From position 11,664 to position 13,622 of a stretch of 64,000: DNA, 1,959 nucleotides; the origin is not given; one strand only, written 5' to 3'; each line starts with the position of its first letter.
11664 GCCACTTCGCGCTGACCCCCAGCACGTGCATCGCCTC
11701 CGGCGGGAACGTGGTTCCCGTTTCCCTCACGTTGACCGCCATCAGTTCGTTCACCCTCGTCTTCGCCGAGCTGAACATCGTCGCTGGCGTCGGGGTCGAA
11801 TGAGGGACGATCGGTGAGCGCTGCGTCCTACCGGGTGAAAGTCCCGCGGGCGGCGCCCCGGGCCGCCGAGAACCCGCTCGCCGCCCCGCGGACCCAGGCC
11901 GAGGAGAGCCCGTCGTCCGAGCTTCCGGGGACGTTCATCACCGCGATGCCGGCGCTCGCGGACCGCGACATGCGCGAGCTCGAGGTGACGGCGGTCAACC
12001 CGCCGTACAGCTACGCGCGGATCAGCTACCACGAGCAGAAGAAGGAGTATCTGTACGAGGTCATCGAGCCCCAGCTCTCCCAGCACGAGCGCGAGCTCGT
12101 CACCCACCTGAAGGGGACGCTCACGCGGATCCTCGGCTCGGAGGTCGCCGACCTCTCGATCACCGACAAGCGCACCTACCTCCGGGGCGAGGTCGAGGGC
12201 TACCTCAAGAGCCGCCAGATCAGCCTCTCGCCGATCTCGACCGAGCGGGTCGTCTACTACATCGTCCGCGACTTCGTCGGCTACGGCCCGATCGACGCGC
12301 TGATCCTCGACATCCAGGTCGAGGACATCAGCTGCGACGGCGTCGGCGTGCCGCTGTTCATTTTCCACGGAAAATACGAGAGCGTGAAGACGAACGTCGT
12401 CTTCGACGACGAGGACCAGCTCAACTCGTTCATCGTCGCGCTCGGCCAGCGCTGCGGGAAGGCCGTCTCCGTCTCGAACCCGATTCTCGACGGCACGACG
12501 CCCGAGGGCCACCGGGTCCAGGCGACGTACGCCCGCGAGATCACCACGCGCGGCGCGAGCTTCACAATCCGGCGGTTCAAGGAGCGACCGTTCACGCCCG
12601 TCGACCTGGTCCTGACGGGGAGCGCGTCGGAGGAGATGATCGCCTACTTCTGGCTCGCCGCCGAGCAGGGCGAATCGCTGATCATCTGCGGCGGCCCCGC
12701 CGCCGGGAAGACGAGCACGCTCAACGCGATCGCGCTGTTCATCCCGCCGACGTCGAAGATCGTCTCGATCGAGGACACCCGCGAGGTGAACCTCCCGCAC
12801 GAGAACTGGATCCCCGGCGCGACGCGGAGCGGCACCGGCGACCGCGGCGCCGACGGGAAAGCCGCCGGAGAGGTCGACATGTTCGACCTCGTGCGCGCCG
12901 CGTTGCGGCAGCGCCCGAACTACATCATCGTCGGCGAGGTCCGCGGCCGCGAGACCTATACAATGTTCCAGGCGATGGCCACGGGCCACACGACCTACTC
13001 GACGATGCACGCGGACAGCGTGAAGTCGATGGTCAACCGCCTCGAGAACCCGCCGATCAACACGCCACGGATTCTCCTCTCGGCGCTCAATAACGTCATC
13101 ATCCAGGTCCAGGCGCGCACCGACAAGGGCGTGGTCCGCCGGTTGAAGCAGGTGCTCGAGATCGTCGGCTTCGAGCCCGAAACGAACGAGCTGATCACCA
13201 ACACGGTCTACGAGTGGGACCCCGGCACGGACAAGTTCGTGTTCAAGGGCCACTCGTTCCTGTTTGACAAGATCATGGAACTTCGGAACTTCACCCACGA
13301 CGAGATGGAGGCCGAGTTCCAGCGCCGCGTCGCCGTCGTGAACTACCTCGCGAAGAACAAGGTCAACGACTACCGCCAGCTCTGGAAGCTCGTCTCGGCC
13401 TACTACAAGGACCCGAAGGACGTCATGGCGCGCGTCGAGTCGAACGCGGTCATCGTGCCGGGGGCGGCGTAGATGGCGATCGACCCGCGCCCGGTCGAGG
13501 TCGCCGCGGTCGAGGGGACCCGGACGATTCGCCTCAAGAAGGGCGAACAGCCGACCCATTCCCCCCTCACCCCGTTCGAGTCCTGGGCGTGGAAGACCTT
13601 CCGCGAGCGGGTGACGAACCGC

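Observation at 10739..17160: Type-IV-filament locus with two paralogous FlaI/TadA-like ATPases bracketing the platform genes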

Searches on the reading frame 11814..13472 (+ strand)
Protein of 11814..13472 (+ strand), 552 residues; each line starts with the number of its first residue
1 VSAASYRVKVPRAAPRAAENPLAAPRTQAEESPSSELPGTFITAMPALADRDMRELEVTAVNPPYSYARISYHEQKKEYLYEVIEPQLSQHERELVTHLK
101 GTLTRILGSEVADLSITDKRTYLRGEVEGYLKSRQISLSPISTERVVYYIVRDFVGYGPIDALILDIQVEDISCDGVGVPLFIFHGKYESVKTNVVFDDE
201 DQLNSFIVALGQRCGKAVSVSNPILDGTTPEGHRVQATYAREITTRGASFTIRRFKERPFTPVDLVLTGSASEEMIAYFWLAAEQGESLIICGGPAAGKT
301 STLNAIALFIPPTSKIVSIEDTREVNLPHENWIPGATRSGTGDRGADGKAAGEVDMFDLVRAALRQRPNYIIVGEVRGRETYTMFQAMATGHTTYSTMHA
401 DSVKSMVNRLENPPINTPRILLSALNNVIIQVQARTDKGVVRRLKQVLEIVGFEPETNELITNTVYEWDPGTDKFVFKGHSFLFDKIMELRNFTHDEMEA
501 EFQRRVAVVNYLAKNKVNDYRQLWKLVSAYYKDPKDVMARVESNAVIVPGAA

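Call 3: search_protein_families(library=pfam, proteins=[window:11814-13472:+], max_evalue=0.01)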
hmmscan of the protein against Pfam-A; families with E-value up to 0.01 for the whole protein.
window:11814-13472:+ (552 aa): 2 families
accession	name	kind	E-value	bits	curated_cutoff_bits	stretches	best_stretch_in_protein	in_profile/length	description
PF00437.27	T2SSE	-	2.5e-31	109.1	24.9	1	194-432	37-276/370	Type II/IV secretion system protein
PF23989.1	PilB3_C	-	1.2e-09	38.7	27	1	472-548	2-77/83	PilB3-like, C-terminal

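Call 9: search_solved_structures(query=window:11814-13472:+, max_evalue=0.00001)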
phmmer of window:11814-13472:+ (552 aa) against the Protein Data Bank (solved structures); distinct sequences matched with E-value up to 0.00001: 31.
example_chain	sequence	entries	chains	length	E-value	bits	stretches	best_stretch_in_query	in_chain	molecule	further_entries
2oap_1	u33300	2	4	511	7.2e-125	420.8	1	57-543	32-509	Type II secretion system protein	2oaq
4ii7_A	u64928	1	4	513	1.6e-83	284.4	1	80-527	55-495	FlaI ATPase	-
4ihq_A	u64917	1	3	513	1e-82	281.7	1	80-527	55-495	FlaI ATPase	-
9e24_A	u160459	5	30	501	2.1e-44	155.3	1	87-466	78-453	CpaF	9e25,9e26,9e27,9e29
8rkd_E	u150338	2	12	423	3.2e-44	154.7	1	102-466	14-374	Pilus assembly ATPase CpaF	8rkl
8rjf_A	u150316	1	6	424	3.2e-44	154.7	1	102-466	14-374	Pilus assembly ATPase CpaF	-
6bge_A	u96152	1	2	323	3.2e-16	62.3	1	221-413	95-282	VirB11-like protein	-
1g6o_A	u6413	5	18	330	3.4e-16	62.2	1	221-413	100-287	CAG-ALPHA | virB11 homolog | Cag-alfa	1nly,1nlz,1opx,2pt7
2gza_A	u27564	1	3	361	2e-10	43.2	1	257-411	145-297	Type IV secretion system protein VirB11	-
5zfq_A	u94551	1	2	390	4.9e-09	38.6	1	283-437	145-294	Twitching motility pilus retraction protein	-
2eyu_A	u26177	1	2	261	5.6e-09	38.4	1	289-425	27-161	twitching motility protein PilT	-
2gsz_A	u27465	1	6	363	1.1e-08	37.4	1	289-426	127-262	twitching motility protein PilT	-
2ewv_A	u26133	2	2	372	1.2e-08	37.4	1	289-425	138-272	twitching motility protein PilT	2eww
6ojx_A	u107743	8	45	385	3.3e-08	35.9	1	283-421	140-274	Twitching motility pilus retraction ATPase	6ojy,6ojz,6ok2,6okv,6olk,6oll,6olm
5zfr_A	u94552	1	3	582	8.2e-08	34.6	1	274-436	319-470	Type IV pilus biogenesis ATPase PilB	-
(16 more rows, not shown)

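Call 11: find_encoding_contigs(protein=window:11814-13472:+, flank=10000, max_places=6)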
Protein window:11814-13472:+ (552 aa): no gene with exactly this product is on record in the collection.

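Call 30: search_solved_structures(query=window:11814-13472:+, max_evalue=1e-40, show_alignments=4)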
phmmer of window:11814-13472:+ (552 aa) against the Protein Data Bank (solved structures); distinct sequences matched with E-value up to 1e-40: 6.
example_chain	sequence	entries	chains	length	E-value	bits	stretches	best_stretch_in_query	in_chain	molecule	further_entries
2oap_1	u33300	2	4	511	7.2e-125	420.8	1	57-543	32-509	Type II secretion system protein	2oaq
4ii7_A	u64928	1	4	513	1.6e-83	284.4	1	80-527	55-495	FlaI ATPase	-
4ihq_A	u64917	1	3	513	1e-82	281.7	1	80-527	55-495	FlaI ATPase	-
9e24_A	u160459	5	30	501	2.1e-44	155.3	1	87-466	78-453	CpaF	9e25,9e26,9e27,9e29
8rkd_E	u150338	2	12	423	3.2e-44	154.7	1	102-466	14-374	Pilus assembly ATPase CpaF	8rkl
8rjf_A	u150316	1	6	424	3.2e-44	154.7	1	102-466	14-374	Pilus assembly ATPase CpaF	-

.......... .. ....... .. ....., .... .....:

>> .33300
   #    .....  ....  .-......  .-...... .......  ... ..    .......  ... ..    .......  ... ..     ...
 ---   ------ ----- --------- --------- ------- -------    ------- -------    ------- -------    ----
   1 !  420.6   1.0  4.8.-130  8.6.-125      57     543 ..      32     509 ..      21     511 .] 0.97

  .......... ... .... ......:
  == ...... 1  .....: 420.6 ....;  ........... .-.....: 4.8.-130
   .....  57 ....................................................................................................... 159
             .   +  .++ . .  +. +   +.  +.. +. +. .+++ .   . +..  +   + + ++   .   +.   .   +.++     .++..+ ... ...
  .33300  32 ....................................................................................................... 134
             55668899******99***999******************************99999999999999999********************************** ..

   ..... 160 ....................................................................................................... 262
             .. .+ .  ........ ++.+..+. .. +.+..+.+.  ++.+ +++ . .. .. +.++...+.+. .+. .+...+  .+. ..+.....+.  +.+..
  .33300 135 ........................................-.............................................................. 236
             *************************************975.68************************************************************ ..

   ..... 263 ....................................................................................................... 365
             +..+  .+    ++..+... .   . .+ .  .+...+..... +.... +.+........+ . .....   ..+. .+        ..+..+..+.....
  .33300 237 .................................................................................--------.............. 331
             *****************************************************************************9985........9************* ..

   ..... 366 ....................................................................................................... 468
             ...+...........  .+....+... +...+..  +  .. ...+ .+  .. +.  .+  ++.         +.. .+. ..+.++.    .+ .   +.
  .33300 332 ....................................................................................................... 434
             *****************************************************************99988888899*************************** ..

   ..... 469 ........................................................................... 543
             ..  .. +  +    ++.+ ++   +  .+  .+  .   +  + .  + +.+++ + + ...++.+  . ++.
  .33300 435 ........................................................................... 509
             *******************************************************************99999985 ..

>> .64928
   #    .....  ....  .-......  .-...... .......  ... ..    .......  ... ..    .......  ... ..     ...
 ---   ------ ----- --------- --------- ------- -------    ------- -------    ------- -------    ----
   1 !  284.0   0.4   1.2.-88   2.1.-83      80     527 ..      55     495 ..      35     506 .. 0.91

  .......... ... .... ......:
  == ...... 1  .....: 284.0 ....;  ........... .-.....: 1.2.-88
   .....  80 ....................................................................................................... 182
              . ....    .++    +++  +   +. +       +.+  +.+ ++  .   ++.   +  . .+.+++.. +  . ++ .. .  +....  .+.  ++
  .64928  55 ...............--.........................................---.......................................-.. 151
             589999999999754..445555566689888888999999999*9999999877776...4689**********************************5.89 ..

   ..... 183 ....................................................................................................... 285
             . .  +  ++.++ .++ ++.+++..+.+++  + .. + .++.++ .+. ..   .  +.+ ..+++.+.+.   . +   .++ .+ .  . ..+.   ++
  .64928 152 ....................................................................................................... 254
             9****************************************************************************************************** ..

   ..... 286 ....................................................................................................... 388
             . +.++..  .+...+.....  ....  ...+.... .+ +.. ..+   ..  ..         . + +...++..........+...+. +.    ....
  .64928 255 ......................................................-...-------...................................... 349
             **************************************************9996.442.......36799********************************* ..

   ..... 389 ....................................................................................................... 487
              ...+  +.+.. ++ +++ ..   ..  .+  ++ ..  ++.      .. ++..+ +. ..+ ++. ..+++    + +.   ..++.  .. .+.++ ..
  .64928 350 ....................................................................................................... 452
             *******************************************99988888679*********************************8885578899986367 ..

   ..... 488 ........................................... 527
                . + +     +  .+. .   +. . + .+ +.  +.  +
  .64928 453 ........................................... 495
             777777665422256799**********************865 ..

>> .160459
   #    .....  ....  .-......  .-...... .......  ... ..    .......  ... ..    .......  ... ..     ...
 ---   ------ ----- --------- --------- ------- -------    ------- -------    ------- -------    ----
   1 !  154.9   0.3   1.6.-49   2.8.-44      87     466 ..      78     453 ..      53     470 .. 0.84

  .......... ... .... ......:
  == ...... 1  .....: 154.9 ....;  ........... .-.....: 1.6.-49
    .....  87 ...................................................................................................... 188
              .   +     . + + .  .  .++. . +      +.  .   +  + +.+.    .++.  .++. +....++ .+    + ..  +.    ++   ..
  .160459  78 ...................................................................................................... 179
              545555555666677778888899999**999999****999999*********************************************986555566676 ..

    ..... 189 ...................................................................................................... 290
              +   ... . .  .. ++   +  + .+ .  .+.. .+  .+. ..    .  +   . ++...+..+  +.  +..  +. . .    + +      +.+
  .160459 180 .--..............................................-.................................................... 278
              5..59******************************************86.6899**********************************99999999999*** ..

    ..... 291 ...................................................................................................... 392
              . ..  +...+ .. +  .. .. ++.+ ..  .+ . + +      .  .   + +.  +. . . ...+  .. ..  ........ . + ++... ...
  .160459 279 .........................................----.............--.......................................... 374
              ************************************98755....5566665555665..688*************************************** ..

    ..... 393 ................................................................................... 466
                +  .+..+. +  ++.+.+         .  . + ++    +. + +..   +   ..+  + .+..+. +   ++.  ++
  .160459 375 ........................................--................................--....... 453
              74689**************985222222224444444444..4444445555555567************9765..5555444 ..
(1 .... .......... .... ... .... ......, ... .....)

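Call 42: search_protein_families(library=ncbifam, proteins=[window:11814-13472:+], max_evalue=0.01)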
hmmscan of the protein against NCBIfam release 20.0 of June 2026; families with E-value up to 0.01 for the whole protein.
window:11814-13472:+ (552 aa): 22 families
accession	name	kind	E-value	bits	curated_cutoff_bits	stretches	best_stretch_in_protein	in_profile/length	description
NF058587.1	archaellum_moto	equivalog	1.5e-121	406.7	550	1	74-533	47-520/527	archaellum flagellar ATPase motor FlaI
NF053672.1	bindosome_BasE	exception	2.4e-57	194.9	1000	1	79-532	62-509/512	bindosome assembly system ATPase subunit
TIGR03819.1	heli_sec_ATPase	hypoth_equivalog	2e-40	139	373.15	1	145-411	40-298/340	TadA family conjugal transfer-associated ATPase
TIGR02788.1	VirB11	equivalog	1e-34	120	249.95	2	275-411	133-263/308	P-type DNA transfer ATPase VirB11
TIGR02782.1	TrbB_P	equivalog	3e-26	92.4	304.55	1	203-455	54-298/303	P-type conjugative transfer ATPase TrbB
NF010475.0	PRK13900.1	equivalog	8.1e-26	90.9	389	1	278-410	152-279/333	type IV secretion system ATPase VirB11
NF010469.0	PRK13894.1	subfamily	2e-22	79.9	508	1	204-454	68-311/320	conjugal transfer ATPase TrbB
NF010407.0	PRK13833.1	subfamily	4.8e-20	72.2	499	1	219-455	78-305/323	conjugal transfer protein TrbB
NF010425.0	PRK13851.1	equivalog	5.1e-17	61.8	461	1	285-402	161-273/344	type IV secretion system protein VirB11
NF041000.1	ATPase_ComGA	equivalog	1.3e-15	57.1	300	1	355-431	186-262/267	competence type IV pilus ATPase ComGA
NF007755.0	PRK10436.1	equivalog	2.2e-13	49.7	617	1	276-433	208-354/465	type II secretion system protein GspE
TIGR02525.1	plasmid_TraJ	equivalog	2.6e-13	49.7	368.3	1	290-490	153-352/372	plasmid transfer ATPase TraJ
TIGR01420.1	pilT_fam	subfamily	5.7e-12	45.5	319.1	1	284-412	119-241/343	PilT/PilU family type 4a pilus ATPase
TIGR02538.1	type_IV_pilB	equivalog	6.2e-12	44.9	675.65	1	277-455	306-477/564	type IV-A pilus assembly ATPase PilB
TIGR02533.1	type_II_gspE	equivalog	9.7e-12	44.3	630.25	1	275-435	231-380/486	type II secretion system ATPase GspE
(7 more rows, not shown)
